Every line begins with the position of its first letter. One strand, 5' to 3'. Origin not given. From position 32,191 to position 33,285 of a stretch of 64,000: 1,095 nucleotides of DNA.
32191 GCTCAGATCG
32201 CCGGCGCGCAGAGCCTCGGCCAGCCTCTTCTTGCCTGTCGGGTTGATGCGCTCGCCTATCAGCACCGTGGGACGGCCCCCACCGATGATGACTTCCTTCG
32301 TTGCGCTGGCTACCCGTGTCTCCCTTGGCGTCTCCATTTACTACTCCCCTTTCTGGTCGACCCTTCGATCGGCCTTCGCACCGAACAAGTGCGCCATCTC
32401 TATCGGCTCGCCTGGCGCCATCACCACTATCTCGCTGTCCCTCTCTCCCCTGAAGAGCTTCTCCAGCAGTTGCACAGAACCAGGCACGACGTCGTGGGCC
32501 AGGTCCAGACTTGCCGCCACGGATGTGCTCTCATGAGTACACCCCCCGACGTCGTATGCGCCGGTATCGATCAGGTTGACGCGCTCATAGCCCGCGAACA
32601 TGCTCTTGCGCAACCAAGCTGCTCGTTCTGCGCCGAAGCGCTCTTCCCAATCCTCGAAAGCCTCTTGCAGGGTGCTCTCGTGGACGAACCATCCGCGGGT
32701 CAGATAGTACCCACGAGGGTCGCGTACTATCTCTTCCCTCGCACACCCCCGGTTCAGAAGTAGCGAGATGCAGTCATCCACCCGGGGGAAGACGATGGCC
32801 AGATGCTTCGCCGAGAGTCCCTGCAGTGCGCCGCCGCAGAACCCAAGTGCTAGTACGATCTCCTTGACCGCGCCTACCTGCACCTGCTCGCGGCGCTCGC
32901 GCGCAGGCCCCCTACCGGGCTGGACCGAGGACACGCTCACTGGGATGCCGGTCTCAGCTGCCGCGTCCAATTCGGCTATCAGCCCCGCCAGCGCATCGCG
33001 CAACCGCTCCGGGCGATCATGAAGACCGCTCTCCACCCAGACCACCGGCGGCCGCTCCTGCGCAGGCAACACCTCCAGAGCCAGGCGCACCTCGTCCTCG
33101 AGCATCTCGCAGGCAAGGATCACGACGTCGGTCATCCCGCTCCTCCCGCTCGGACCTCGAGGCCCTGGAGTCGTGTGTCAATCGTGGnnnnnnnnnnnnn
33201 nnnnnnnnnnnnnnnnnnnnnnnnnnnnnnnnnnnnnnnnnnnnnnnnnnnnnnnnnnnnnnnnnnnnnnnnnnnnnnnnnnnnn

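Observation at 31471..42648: Wood-Ljungdahl methyl-branch operon 6 kb from hgcAB: two corrinoid proteins, MT-II-like methyltransferase, DUF1638 and formate transporter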

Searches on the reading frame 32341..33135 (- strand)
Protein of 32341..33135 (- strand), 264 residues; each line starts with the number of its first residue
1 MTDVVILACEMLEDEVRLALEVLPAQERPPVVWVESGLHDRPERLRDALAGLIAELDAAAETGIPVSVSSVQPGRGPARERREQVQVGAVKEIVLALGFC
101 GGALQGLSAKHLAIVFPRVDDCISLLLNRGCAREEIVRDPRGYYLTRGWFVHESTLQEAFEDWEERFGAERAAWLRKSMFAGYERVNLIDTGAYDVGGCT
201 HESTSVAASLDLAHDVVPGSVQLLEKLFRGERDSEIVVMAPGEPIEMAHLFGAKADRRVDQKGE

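Call 3: search_protein_families(library=pfam, proteins=[window:32341-33135:-])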
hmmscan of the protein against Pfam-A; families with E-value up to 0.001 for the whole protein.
window:32341-33135:- (264 aa): 1 family
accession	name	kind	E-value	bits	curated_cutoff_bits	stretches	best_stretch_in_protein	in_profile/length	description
PF07796.16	DUF1638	-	1.2e-31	110.2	27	1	33-227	1-160/161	Protein of unknown function (DUF1638)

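Call 6: search_protein_families(library=ncbifam, proteins=[window:32341-33135:-])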
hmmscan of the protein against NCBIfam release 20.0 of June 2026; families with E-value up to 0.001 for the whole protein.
window:32341-33135:- (264 aa): 0 families

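Call 19: find_homologous_proteins(query=window:32341-33135:-, max_evalue=0.00001)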
Query window:32341-33135:- (264 aa): 317 proteins with E <= 0.00001 among 4648 candidates; the best 120 are listed.
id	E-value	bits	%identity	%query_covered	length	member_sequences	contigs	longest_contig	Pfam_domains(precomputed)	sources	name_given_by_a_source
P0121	5.5e-171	585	100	100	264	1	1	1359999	PF07796.17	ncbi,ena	-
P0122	1.0e-128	446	77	100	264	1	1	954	PF07796.17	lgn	-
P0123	9.2e-122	423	72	100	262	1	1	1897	PF07796.17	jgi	jgi:hypothetical protein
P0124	9.3e-118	410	71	100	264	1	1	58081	PF07796.17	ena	-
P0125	2.9e-116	405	74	94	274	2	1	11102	PF07796.17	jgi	jgi:hypothetical protein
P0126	7.0e-114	398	69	98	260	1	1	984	PF07796.17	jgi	jgi:hypothetical protein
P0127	1.3e-113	397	72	96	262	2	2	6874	PF07796.17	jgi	jgi:hypothetical protein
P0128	2.5e-113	396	70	96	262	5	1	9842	PF07796.17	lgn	-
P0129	5.4e-113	395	71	95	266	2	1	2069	PF07796.17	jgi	jgi:hypothetical protein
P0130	1.2e-112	394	72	96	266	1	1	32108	PF07796.17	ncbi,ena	-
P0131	1.3e-112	393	71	97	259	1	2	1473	PF07796.17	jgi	jgi:hypothetical protein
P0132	2.0e-112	393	69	97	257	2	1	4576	PF07796.17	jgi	-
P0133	2.0e-112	393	69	96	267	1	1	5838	PF07796.17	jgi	-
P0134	7.7e-112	391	69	96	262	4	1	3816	PF07796.17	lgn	-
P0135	2.6e-111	389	70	96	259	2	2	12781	PF07796.17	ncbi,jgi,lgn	jgi:hypothetical protein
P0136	3.2e-111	389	70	96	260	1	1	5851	PF07796.17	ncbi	-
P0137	3.9e-111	389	70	96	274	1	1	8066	PF07796.17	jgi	jgi:hypothetical protein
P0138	6.2e-111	388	70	95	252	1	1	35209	PF07796.17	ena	-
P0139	1.1e-110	387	68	100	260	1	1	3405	PF07796.17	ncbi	-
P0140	1.4e-110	387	70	95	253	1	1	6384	PF07796.17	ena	-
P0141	1.5e-110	387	70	95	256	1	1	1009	PF07796.17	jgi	jgi:hypothetical protein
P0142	4.2e-110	385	69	95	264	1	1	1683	PF07796.17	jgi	-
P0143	5.3e-110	385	69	96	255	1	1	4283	PF07796.17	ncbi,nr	ncbi:MAG: DUF1638 domain-containing protein [Thermoleophilia bacterium]|nr:DUF1638 domain-containing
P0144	6.2e-110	385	70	95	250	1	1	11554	PF07796.17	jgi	jgi:hypothetical protein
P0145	1.0e-109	384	70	95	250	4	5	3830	PF07796.17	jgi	jgi:hypothetical protein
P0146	1.9e-109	383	69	96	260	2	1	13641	PF07796.17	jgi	jgi:hypothetical protein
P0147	1.9e-109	383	67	96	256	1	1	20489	PF07796.17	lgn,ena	-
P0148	3.6e-109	382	69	95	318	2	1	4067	PF07796.17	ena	-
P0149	4.7e-109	382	66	97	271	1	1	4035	PF07796.17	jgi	jgi:hypothetical protein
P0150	5.1e-109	382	69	95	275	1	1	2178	PF07796.17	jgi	jgi:hypothetical protein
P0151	5.3e-109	382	70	96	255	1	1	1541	PF07796.17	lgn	-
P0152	6.8e-109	381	70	93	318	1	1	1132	PF07796.17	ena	-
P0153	7.2e-109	381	68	96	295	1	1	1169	PF07796.17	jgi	jgi:hypothetical protein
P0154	7.3e-109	381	67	98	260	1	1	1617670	PF07796.17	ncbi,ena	-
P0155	8.5e-109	381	67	98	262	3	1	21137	PF07796.17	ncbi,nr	ncbi:MAG: DUF1638 domain-containing protein [Actinomycetia bacterium]|nr:DUF1638 domain-containing p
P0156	9.6e-109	381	68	96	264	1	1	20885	PF07796.17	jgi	jgi:hypothetical protein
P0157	1.1e-108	381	70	94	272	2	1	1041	PF07796.17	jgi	-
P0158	1.4e-108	380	66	100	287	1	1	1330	PF07796.17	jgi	jgi:hypothetical protein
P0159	1.6e-108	380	69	94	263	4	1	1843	PF07796.17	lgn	-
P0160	2.8e-108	379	67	96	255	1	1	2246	PF07796.17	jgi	jgi:hypothetical protein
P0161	3.9e-108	379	69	96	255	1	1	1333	PF07796.17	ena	-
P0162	4.2e-108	379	67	97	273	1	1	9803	PF07796.17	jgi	jgi:hypothetical protein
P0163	5.3e-108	378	67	96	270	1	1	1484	PF07796.17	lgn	-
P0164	6.9e-108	378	67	95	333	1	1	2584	PF07796.17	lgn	-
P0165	7.9e-108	378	67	95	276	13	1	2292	PF07796.17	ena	-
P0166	1.4e-107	377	70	94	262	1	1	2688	PF07796.17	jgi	-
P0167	2.2e-107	376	69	95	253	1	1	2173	PF07796.17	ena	-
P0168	2.6e-107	376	70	95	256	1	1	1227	PF07796.17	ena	-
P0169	3.1e-107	376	68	96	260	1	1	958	PF07796.17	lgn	-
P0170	4.0e-107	375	70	94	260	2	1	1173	PF07796.17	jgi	jgi:hypothetical protein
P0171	4.7e-107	375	70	95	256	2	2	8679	PF07796.17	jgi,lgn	-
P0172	6.1e-107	375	69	94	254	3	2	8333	PF07796.17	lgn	-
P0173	6.1e-107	375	66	95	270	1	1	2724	PF07796.17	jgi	jgi:hypothetical protein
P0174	8.5e-107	374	66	94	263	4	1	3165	PF07796.17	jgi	-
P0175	1.1e-106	374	66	95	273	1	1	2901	PF07796.17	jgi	jgi:hypothetical protein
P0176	1.1e-106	374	69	96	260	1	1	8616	PF07796.17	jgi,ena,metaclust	metaclust:\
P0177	1.7e-106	373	68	93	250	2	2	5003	PF07796.17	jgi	jgi:Protein of unknown function (DUF1638)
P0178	2.3e-106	373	64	100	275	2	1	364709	PF07796.17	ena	-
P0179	3.0e-106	373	66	96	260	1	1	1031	PF07796.17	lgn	-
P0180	3.5e-106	372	68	95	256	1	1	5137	PF07796.17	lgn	-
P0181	4.4e-106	372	67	95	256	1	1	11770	PF07796.17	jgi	jgi:hypothetical protein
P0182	5.2e-106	372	65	98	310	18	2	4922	PF07796.17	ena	-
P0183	8.1e-106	371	68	94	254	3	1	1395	PF07796.17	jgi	jgi:hypothetical protein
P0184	9.0e-106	371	68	93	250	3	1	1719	PF07796.17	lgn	-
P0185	1.6e-105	370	67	96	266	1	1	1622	PF07796.17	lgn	-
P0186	1.7e-105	370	68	95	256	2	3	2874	PF07796.17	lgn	-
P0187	1.9e-105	370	67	98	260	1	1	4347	PF07796.17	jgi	jgi:hypothetical protein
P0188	2.0e-105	370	66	96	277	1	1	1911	PF07796.17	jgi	jgi:hypothetical protein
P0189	2.3e-105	370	69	93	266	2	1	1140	PF07796.17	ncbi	-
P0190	3.1e-105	369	66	96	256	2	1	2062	PF07796.17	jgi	jgi:Protein of unknown function (DUF1638)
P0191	3.2e-105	369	67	96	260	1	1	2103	PF07796.17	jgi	jgi:hypothetical protein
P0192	4.2e-105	369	68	95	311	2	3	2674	PF07796.17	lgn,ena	-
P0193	4.6e-105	369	69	95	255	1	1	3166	PF07796.17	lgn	-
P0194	6.7e-105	368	68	95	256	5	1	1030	PF07796.17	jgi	jgi:hypothetical protein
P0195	7.6e-105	368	65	98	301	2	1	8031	PF07796.17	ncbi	-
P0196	1.5e-104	367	65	97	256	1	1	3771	PF07796.17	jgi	jgi:hypothetical protein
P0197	2.0e-104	367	65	96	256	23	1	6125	PF07796.17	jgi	jgi:Protein of unknown function (DUF1638)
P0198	2.7e-104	366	66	94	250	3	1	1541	PF07796.17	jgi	jgi:hypothetical protein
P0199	3.0e-104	366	65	95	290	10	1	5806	PF07796.17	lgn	-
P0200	4.7e-104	365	65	95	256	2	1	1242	PF07796.17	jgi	jgi:hypothetical protein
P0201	4.9e-104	365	67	98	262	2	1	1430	PF07796.17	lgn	-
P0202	5.0e-104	365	67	95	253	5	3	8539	PF07796.17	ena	-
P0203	6.3e-104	365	67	96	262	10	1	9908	PF07796.17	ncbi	-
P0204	6.4e-104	365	68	95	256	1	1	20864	PF07796.17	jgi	jgi:hypothetical protein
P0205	6.5e-104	365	64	97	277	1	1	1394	PF07796.17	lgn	-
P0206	7.2e-104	365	66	96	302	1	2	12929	PF07796.17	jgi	jgi:Protein of unknown function (DUF1638)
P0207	8.5e-104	365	66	95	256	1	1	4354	PF07796.17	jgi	jgi:hypothetical protein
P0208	1.3e-103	364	66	97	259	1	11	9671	PF07796.17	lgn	-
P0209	1.9e-103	363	65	96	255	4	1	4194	PF07796.17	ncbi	-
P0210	2.0e-103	363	64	95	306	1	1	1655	PF07796.17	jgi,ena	-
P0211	2.1e-103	363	68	96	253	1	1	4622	PF07796.17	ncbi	-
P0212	2.8e-103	363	64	96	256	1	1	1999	PF07796.17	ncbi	-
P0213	2.9e-103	363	66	96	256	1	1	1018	PF07796.17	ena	-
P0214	3.6e-103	363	67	93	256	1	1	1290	PF07796.17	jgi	jgi:Protein of unknown function (DUF1638)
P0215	4.1e-103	362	68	94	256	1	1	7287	PF07796.17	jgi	jgi:hypothetical protein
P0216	4.8e-103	362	68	91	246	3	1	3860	PF07796.17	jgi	jgi:hypothetical protein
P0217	5.6e-103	362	68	95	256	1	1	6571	PF07796.17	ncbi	-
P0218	8.5e-103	361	64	97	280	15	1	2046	PF07796.17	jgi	-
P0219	1.0e-102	361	69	91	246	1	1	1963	PF07796.17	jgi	jgi:hypothetical protein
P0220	1.4e-102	361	66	95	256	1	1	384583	PF07796.17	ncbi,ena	-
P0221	1.8e-102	360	68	94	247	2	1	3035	PF07796.17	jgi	jgi:hypothetical protein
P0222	1.8e-102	360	65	96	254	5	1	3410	PF07796.17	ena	-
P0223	2.7e-102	360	65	96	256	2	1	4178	PF07796.17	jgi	jgi:Protein of unknown function (DUF1638)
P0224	3.4e-102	359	66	92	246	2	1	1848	PF07796.17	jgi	jgi:hypothetical protein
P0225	3.5e-102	359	65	96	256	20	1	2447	PF07796.17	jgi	-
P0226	3.8e-102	359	66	93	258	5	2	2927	PF07796.17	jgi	jgi:hypothetical protein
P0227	4.1e-102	359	64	96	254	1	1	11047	PF07796.17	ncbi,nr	ncbi:MAG: DUF1638 domain-containing protein [Thermoleophilia bacterium]|nr:DUF1638 domain-containing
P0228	4.7e-102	359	66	95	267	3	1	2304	PF07796.17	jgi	jgi:hypothetical protein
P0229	5.1e-102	359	65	95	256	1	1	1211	PF07796.17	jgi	jgi:hypothetical protein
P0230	7.9e-102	358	65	95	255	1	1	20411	PF07796.17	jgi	jgi:hypothetical protein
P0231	8.7e-102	358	66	95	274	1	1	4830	PF07796.17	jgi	jgi:hypothetical protein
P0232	1.6e-101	357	65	96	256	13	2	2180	PF07796.17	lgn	-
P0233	1.8e-101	357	65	95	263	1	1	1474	PF07796.17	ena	-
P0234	2.1e-101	357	63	98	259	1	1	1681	PF07796.17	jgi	jgi:hypothetical protein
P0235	2.1e-101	357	64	95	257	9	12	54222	PF07796.17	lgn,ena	-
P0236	3.0e-101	356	65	95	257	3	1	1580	PF07796.17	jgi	jgi:hypothetical protein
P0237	3.3e-101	356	63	97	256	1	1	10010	PF07796.17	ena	-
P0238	5.4e-101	355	63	95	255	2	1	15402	PF07796.17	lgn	-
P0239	6.0e-101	355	64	95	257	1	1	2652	PF07796.17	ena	-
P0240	6.7e-101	355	65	96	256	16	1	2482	PF07796.17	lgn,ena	-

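Call 20: find_encoding_contigs(protein=P0154, flank=10000, max_places=2)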
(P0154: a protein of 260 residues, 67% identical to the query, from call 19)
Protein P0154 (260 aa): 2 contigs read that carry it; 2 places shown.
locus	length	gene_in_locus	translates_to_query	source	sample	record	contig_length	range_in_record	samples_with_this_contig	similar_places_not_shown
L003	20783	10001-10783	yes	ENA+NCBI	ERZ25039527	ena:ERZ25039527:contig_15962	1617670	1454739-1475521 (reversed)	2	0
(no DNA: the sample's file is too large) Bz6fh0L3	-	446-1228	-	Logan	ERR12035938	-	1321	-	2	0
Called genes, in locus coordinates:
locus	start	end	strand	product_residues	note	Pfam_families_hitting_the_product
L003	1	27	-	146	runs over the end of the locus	PF07702:UTRA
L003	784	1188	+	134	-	PF01268:FTHFS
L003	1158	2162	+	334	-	PF01268:FTHFS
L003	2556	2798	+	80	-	PF04961:FTCD_C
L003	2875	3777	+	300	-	PF00763:THF_DHG_CYH, PF02882:THF_DHG_CYH_C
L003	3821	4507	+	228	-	PF12225:DUF5981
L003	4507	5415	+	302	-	PF02219:MTHFR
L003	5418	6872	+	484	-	PF00899:ThiF (faint), PF01262:AlaDh_PNT_C (faint), PF01134:GIDA (weak), PF07992:Pyr_redox_2, PF12831:FAD_oxidored, PF13738:Pyr_redox_3, PF00070:Pyr_redox, PF02852:Pyr_redox_dim, +5 more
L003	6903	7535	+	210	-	PF02607:B12-binding_2, PF02310:B12-binding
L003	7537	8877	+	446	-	PF01208:URO-D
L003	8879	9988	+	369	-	PF01208:URO-D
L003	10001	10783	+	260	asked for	PF07796:DUF1638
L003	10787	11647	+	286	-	PF00809:Pterin_bind, PF03599:CdhD (weak)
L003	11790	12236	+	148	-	-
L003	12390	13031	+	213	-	PF01865:PhoU_div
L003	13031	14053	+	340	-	PF01384:PHO4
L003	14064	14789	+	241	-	PF01865:PhoU_div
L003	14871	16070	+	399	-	PF13415:Beta-prop_FBX42, PF24681:Kelch_KLHDC2_KLHL20_DRC7, PF24981:Beta-prop_ATRN-LZTR1, PF13415:Beta-prop_FBX42, PF24981:Beta-prop_ATRN-LZTR1, PF13415:Beta-prop_FBX42, PF24981:Beta-prop_ATRN-LZTR1, PF24681:Kelch_KLHDC2_KLHL20_DRC7, +8 more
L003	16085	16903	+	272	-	PF00795:CN_hydrolase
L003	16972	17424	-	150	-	PF22746:SHOCT-like_DUF2089-C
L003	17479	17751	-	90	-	-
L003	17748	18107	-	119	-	PF09862:DUF2089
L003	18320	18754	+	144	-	PF18902:DUF5658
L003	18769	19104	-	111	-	-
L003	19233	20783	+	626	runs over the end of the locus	PF00270:DEAD, PF00271:Helicase_C, PF16124:RecQ_Zn_bind, PF09382:RQC, PF00570:HRDC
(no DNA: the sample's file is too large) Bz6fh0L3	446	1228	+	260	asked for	PF07796:DUF1638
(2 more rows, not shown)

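Call 21: find_encoding_contigs(protein=P0178, flank=10000, max_places=2)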
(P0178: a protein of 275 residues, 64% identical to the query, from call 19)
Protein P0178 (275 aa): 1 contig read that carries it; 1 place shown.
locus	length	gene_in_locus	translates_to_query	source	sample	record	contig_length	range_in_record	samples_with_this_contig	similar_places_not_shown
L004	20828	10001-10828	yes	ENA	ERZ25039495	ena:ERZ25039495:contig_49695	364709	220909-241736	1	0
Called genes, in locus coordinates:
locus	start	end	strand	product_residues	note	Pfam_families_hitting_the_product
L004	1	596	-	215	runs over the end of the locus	PF02607:B12-binding_2, PF02310:B12-binding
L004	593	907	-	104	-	PF07702:UTRA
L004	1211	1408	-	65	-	-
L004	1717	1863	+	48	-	-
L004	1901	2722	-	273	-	-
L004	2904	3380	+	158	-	PF01268:FTHFS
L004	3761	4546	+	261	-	PF04961:FTCD_C, PF00763:THF_DHG_CYH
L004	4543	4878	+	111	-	PF02882:THF_DHG_CYH_C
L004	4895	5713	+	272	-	PF02882:THF_DHG_CYH_C, PF12225:DUF5981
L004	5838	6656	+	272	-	PF02219:MTHFR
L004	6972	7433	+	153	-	PF07992:Pyr_redox_2, PF13434:Lys_Orn_oxgnase (weak), PF00070:Pyr_redox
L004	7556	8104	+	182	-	PF07992:Pyr_redox_2, PF02852:Pyr_redox_dim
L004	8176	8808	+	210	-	PF02607:B12-binding_2, PF02310:B12-binding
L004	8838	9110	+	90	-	-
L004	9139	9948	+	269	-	PF01208:URO-D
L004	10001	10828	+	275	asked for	PF07796:DUF1638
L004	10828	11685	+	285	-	PF00809:Pterin_bind, PF03599:CdhD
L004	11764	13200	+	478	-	PF00171:Aldedh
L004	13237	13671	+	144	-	PF00583:Acetyltransf_1, PF13673:Acetyltransf_10 (weak), PF13508:Acetyltransf_7, PF08445:FR47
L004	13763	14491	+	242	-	PF07905:PucR, PF13556:HTH_30, PF02954:HTH_8 (weak)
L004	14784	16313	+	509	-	PF00171:Aldedh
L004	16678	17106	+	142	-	-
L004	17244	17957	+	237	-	PF01865:PhoU_div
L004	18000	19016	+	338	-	PF01384:PHO4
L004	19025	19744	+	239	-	PF01865:PhoU_div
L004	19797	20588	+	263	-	PF01261:AP_endonuc_2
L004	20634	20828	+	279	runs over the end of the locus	PF00795:CN_hydrolase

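Call 22: find_encoding_contigs(protein=P0220, flank=10000, max_places=2)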
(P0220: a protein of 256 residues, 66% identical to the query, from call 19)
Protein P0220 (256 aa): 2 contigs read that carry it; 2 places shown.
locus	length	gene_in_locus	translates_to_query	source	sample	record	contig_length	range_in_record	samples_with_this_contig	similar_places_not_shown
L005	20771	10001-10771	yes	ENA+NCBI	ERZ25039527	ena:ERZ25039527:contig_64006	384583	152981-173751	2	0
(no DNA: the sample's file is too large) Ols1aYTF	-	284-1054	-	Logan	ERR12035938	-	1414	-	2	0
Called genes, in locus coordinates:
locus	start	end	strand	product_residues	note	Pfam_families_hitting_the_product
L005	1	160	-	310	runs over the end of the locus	PF00392:GntR, PF07702:UTRA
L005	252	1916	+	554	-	PF01268:FTHFS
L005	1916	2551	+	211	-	PF04961:FTCD_C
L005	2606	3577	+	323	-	PF00763:THF_DHG_CYH, PF02882:THF_DHG_CYH_C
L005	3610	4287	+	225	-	PF12225:DUF5981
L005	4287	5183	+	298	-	PF02219:MTHFR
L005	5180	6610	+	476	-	PF00890:FAD_binding_2 (weak), PF01134:GIDA (weak), PF01262:AlaDh_PNT_C (faint), PF07992:Pyr_redox_2, PF12831:FAD_oxidored, PF13738:Pyr_redox_3, PF00070:Pyr_redox, PF02852:Pyr_redox_dim, +4 more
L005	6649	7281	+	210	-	PF02607:B12-binding_2, PF02310:B12-binding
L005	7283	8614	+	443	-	PF01208:URO-D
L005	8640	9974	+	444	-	PF01208:URO-D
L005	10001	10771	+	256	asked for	PF07796:DUF1638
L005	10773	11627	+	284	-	PF00809:Pterin_bind, PF03599:CdhD (weak)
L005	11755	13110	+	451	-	PF13458:Peripla_BP_6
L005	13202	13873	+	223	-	PF00005:ABC_tran, PF12399:BCA_ABC_TP_C (weak)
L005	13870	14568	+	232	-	PF13175:AAA_15 (weak), PF00005:ABC_tran, PF13304:AAA_21 (faint)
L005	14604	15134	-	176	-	-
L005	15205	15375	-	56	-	-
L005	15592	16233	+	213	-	PF02653:BPD_transp_2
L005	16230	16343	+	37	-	-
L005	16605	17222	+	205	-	PF00171:Aldedh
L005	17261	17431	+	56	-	PF00171:Aldedh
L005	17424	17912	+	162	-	PF00171:Aldedh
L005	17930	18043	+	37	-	PF00171:Aldedh (weak)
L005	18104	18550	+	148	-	PF00583:Acetyltransf_1, PF13673:Acetyltransf_10 (weak), PF13508:Acetyltransf_7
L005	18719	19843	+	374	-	PF00171:Aldedh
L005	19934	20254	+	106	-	PF00171:Aldedh (weak)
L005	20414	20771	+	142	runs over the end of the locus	-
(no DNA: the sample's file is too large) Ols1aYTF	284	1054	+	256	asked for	PF07796:DUF1638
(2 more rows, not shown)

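Call 27: find_related_loci(query=A1, collection=genome_contigs, flank=10000)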
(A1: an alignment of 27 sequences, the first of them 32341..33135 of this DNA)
Query A1 (264 aa) in genome_contigs; peptide patterns used: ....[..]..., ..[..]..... (x = any residue, [..] = any of these).
107 stretches matched a pattern; 50 encode a relative of the query (tblastn E <= 1e-3); 50 distinct loci.
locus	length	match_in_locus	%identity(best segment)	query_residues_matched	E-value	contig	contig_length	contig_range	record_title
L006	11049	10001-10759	72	1-253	1e-116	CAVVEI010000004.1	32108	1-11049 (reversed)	MAG: uncultured Actinomycetes bacterium isolate MFD04716.bin.2.57 genome assembly, contig: contig_109976, whole genome s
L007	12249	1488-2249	70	1-254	3e-115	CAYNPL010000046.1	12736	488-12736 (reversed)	MAG TPA_asm: uncultured Gaiellales bacterium isolate binchicken_co274_173 genome assembly, contig: NODE_12276_length_127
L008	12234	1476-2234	70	1-253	3e-112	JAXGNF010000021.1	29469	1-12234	MAG: Thermoleophilia bacterium isolate AnMBR.bin25 bin25_21, whole genome shotgun sequence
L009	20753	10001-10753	69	1-251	2e-111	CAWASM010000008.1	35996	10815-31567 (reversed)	MAG: uncultured Actinomycetes bacterium isolate MFD02416.bin.2.126 genome assembly, contig: contig_97054, whole genome s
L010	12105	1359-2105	66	5-253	3e-111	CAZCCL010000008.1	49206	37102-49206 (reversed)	MAG TPA_asm: uncultured Gaiellales bacterium isolate SRP185410_co2_381 genome assembly, contig: NODE_650_length_49206_co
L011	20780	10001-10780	65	5-264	3e-110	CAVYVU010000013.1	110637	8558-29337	MAG: uncultured Thermoleophilia bacterium isolate MFD01299.bin.2.213 genome assembly, contig: contig_45488, whole genome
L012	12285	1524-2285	65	1-254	1e-108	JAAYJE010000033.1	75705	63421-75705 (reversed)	MAG: Actinomycetota bacterium isolate AS10tlH2TH_230 60849_AS10, whole genome shotgun sequence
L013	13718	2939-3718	67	1-260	2e-108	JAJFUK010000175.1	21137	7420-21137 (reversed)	MAG: Actinomycetes bacterium isolate bin.430 k141_4077780, whole genome shotgun sequence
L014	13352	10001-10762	67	1-254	7e-108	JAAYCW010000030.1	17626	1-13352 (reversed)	MAG: Actinomycetota bacterium isolate AS06rmzACSIP_50 32841_AS06, whole genome shotgun sequence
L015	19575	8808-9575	64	1-256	1e-107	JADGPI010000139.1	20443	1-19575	MAG: Thermoleophilia bacterium isolate Chersky_299 k127_7705552, whole genome shotgun sequence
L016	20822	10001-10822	64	1-264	1e-106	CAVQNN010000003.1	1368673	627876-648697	MAG: uncultured Actinomycetes bacterium isolate MFD00905.bin.2.220 genome assembly, contig: contig_1459, whole genome sh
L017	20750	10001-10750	65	1-250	9e-107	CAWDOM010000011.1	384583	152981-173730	MAG: uncultured Actinomycetota bacterium isolate MFD04716.bin.2.261 genome assembly, contig: contig_64006, whole genome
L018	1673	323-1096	66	1-258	3e-114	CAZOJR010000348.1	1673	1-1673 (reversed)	MAG TPA_asm: uncultured Gaiellales bacterium isolate SRP192927_co3_744 genome assembly, contig: NODE_239891_length_1673_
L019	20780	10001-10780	67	1-260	2e-106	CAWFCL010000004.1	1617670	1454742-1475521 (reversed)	MAG: uncultured Actinomycetes bacterium isolate MFD04716.bin.2.190 genome assembly, contig: contig_15962, whole genome s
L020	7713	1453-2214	65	1-254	3e-106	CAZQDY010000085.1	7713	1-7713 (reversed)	MAG TPA_asm: uncultured Gaiellales bacterium isolate binchicken_co43_331 genome assembly, contig: NODE_16630_length_7713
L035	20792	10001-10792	56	5-253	9e-87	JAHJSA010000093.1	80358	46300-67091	MAG: Actinomycetota bacterium isolate OS_PC_MetaG.mb.176 OS_PC_MetaG.mb.176_k141_684355, whole genome shotgun sequence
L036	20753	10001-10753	57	2-251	3e-86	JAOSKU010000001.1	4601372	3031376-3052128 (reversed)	MAG: Thermoleophilia bacterium isolate FR_37 FR-Thermoleophilia-1_s1, whole genome shotgun sequence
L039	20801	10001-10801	48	1-257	2e-80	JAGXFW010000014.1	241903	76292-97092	MAG: Actinomycetes bacterium isolate LH_M24 k141_747660, whole genome shotgun sequence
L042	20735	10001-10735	51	5-251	3e-77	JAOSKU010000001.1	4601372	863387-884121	MAG: Thermoleophilia bacterium isolate FR_37 FR-Thermoleophilia-1_s1, whole genome shotgun sequence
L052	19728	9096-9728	27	2-252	7e-31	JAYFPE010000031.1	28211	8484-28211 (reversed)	MAG: Candidatus Pelethousia sp. isolate CA_100 c_CA_000000060346, whole genome shotgun sequence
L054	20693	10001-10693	34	2-245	4e-34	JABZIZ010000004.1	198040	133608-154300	MAG: Lachnospiraceae bacterium isolate JCVI_13_bin.1 NODE_4_length_198040_cov_6.324313, whole genome shotgun sequence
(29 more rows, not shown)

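Call 30: search_solved_structures(query=L005:7283-8614:+, max_evalue=0.001)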
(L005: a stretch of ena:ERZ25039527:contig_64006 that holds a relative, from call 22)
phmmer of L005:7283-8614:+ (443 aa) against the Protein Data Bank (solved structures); distinct sequences matched with E-value up to 0.001: 1.
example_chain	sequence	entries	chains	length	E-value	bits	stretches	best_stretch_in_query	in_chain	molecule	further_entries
9rui_A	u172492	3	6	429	1.2e-29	106.7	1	242-440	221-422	CdmB from Acetobacterium malicum subsp. dehalogenans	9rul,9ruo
